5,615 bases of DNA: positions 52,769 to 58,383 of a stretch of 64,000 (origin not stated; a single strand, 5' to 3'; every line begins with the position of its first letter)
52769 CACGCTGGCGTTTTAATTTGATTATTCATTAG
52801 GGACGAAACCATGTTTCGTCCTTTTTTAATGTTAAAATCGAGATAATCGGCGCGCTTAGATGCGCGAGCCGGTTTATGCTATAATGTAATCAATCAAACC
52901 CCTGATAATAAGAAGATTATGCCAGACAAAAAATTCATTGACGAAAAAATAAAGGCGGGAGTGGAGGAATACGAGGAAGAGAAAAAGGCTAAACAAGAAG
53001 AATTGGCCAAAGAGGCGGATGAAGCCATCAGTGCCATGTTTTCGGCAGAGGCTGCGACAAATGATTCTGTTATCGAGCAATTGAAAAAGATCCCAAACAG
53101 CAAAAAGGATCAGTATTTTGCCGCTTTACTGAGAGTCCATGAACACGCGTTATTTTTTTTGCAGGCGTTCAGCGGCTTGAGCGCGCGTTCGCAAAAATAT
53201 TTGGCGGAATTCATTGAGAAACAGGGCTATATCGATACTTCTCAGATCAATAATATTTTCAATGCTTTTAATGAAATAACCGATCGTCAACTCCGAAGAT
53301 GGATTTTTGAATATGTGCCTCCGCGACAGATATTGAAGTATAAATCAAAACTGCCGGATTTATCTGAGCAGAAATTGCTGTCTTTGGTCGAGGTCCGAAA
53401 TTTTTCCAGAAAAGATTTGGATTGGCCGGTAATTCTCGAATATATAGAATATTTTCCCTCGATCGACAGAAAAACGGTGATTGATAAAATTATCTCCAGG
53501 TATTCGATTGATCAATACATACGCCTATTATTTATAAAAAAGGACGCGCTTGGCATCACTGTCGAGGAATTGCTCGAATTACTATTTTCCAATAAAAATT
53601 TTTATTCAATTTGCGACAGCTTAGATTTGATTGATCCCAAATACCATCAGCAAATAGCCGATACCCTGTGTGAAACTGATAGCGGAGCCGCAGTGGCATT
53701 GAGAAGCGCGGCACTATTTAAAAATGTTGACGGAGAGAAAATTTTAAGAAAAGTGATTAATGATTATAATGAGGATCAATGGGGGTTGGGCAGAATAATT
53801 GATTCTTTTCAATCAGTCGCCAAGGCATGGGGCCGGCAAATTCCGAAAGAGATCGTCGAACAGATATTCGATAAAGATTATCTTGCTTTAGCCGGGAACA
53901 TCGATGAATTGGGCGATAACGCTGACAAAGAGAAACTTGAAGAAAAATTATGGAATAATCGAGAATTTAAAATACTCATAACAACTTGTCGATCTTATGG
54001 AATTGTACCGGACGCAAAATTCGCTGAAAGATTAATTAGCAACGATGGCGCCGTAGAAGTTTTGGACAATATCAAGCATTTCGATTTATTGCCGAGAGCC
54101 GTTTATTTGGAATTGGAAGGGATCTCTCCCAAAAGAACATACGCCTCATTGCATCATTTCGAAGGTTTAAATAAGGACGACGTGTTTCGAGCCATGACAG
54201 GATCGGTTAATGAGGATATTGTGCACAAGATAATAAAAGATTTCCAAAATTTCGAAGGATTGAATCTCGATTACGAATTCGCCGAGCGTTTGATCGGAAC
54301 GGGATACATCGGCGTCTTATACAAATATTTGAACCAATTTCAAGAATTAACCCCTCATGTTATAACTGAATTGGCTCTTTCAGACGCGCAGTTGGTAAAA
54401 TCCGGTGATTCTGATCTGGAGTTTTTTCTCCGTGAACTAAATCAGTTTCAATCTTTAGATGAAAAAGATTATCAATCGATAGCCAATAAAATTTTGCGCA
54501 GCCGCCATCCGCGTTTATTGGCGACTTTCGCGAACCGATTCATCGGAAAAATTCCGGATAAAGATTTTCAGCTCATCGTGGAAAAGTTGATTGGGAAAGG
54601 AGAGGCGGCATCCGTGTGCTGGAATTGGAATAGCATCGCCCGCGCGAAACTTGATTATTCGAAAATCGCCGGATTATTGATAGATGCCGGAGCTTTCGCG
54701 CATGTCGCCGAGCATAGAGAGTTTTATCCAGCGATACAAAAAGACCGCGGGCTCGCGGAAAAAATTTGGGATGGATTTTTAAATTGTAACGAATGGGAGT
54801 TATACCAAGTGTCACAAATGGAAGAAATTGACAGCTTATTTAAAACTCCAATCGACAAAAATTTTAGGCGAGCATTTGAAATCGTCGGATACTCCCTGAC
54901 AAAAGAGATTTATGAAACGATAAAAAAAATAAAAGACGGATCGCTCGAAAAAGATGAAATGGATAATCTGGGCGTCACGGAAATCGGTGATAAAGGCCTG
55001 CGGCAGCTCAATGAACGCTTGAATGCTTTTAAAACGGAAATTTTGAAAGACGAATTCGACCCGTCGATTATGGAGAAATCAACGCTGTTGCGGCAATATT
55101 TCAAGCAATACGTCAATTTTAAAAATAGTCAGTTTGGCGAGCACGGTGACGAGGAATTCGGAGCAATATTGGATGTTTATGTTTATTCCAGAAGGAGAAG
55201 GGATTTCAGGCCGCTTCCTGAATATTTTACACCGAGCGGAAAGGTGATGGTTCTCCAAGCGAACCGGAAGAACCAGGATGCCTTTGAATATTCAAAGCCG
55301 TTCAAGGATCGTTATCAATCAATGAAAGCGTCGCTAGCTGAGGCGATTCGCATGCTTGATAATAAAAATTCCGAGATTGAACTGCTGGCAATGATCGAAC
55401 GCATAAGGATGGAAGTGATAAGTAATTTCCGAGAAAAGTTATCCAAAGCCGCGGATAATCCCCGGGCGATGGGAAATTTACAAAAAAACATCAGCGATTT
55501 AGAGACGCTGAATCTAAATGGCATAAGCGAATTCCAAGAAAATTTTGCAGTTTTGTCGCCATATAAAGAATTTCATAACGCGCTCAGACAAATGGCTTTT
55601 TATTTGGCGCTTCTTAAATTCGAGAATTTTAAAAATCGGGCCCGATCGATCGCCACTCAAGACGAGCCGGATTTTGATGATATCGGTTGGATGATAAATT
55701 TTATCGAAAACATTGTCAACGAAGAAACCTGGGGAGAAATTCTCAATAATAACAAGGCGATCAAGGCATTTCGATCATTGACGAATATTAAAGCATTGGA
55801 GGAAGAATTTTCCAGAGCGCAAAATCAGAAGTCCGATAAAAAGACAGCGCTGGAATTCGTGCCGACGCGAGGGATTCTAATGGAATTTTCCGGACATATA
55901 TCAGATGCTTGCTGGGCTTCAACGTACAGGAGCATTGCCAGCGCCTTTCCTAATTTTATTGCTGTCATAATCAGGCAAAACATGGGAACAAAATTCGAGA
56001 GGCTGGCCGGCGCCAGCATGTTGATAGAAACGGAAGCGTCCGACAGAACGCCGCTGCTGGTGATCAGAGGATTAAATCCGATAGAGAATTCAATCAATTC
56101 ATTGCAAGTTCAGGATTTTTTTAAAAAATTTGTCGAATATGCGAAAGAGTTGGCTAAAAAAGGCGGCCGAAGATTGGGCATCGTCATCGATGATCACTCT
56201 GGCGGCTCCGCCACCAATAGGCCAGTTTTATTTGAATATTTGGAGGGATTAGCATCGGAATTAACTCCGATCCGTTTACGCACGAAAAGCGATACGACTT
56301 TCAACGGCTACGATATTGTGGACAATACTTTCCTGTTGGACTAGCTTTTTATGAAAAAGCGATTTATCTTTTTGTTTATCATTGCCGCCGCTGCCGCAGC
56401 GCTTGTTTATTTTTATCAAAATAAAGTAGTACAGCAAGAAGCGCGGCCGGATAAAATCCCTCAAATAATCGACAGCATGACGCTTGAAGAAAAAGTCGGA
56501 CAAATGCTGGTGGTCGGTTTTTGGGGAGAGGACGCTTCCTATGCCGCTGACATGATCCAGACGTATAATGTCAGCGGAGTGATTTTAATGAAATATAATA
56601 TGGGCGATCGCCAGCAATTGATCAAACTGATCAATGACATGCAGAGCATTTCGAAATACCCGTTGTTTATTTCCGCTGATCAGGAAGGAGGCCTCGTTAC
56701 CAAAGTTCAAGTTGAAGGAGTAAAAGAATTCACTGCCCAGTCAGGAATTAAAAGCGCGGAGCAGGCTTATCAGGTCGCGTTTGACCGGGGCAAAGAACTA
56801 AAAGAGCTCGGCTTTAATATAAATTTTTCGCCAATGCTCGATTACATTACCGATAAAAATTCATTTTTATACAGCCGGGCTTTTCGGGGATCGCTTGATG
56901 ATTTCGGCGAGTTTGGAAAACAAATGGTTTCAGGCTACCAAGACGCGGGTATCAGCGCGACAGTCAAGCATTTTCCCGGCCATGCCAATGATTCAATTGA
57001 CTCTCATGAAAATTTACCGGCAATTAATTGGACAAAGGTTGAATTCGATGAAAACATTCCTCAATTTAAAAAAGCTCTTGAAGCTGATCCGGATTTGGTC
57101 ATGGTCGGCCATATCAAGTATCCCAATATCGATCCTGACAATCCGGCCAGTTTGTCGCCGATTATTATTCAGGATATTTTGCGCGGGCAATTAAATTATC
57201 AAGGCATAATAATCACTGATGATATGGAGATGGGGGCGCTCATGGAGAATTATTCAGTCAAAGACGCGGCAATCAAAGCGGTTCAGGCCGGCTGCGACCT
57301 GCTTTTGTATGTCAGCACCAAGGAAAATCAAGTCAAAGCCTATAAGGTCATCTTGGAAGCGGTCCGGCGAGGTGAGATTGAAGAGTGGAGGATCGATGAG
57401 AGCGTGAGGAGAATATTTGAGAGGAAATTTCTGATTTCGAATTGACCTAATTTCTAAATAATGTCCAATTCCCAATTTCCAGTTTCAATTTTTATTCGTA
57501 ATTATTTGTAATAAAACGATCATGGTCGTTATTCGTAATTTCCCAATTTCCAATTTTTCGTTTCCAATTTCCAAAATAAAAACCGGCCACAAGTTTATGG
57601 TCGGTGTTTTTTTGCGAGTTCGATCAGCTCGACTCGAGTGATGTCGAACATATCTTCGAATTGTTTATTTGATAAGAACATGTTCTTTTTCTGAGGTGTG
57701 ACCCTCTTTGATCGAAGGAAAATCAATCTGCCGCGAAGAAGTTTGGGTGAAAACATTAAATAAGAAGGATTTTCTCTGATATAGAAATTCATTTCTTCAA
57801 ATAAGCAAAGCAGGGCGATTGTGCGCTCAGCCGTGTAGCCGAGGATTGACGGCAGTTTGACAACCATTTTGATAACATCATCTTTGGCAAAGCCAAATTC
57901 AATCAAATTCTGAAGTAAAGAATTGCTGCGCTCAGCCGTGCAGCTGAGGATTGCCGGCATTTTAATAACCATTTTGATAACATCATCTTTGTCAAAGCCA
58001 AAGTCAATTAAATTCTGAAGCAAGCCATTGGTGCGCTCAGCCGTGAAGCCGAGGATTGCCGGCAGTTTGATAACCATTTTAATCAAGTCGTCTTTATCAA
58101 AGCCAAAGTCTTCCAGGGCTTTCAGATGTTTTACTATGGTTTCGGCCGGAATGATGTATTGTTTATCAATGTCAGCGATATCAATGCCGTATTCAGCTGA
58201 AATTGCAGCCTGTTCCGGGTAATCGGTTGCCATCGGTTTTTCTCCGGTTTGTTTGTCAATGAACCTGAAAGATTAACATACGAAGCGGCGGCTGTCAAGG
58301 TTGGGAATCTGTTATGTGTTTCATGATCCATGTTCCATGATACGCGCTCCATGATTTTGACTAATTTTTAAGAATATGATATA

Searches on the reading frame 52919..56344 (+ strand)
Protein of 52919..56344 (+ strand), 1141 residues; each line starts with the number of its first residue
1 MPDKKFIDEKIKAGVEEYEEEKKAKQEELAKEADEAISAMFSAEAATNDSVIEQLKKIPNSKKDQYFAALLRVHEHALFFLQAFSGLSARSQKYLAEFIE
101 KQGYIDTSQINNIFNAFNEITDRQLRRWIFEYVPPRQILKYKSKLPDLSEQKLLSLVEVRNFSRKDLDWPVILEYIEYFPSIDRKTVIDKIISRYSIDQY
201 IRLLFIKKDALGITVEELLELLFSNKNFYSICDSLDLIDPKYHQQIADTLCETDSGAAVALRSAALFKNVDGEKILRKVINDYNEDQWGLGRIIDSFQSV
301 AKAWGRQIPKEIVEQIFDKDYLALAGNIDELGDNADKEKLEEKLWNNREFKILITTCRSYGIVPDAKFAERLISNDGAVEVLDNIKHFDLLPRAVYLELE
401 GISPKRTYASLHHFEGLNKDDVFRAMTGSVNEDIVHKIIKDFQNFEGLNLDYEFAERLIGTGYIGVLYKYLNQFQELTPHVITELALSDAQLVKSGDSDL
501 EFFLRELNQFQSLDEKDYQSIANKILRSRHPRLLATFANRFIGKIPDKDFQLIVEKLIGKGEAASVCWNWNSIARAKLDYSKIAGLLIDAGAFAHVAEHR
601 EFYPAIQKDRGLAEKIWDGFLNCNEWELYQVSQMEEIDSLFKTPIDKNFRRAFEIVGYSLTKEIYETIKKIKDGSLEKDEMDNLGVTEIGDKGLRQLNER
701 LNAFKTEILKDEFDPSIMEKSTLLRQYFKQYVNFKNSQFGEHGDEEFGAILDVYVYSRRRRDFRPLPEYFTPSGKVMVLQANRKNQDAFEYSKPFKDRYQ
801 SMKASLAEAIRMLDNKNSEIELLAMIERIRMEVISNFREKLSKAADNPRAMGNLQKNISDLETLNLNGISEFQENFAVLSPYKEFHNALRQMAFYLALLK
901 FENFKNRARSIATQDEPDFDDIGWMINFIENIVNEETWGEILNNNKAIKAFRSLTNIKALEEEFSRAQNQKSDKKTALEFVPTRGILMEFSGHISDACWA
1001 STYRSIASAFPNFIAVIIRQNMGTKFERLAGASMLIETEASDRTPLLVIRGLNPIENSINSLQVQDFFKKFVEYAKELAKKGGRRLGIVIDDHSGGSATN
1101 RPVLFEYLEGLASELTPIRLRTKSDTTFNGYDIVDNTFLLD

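Call 6: search_protein_families(library=pfam, proteins=[window:52919-56344:+], max_evalue=1)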
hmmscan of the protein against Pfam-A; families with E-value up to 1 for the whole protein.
window:52919-56344:+ (1141 aa): 6 families
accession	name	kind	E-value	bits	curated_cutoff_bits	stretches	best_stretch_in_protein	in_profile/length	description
PF13234.12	MTR4_beta-barrel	-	0.037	14.7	26.4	1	817-921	86-179/203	Mtr4-like, beta-barrel domain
PF03047.20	ComC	-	0.04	14.2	20.4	0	506-521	6-21/31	COMC family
PF01265.22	Cyto_heme_lyase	-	0.13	12.2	23.8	1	918-1012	145-232/299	Cytochrome c/c1 heme lyase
PF16442.10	DUF5039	-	0.16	12.1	25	0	10-44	77-111/203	Domain of unknown function (DUF5039)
PF00646.38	F-box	-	0.2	12.1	20.5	0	563-576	24-37/43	F-box domain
PF17578.7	DUF5481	-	0.78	10.6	27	0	14-61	20-67/103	Family of unknown function (DUF5481)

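Call 27: find_homologous_proteins(query=window:52919-56341:+, max_evalue=0.001)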
Query window:52919-56341:+ (1141 aa): 1 proteins with E <= 0.001 among 8000 candidates.
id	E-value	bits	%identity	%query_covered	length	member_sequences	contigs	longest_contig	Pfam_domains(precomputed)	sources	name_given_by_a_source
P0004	0.0e+0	2556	100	100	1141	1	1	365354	-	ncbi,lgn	ncbi:MAG: hypothetical protein ACOZBH_03205 [Patescibacteria group bacterium]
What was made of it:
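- Tried and rejected: The downstream neighbour is also a singleton, so no synteny anchor exists (call 27).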

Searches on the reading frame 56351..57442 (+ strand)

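Call 42: search_protein_families(library=pfam, proteins=[window:56351-57442:+], max_evalue=0.001)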
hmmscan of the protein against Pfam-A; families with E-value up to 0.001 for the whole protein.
window:56351-57442:+ (364 aa): 1 family
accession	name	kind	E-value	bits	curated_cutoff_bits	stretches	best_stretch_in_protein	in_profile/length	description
PF00933.27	Glyco_hydro_3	-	2.3e-68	231.4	27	1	44-356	1-314/316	Glycosyl hydrolase family 3 N terminal domain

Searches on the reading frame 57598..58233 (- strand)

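Call 42: search_protein_families(library=pfam, proteins=[window:57598-58233:-], max_evalue=0.001)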
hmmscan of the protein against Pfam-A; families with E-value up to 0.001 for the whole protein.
window:57598-58233:- (212 aa): 4 families
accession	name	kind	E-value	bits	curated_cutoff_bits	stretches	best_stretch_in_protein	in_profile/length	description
PF02536.19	mTERF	-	1.1e-22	80.8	23.1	1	30-191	143-312/314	mTERF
PF00627.37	UBA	-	6.1e-05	23.2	22.4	0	72-87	6-21/37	UBA/TS-N domain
PF24932.1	UBA_NBR1_C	-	0.00017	21.9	27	0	37-56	5-24/40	Next to BRCA1 gene 1 protein-like, C-terminal UBA domain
PF04023.20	FeoA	-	0.00036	21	23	0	102-125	20-43/74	FeoA domain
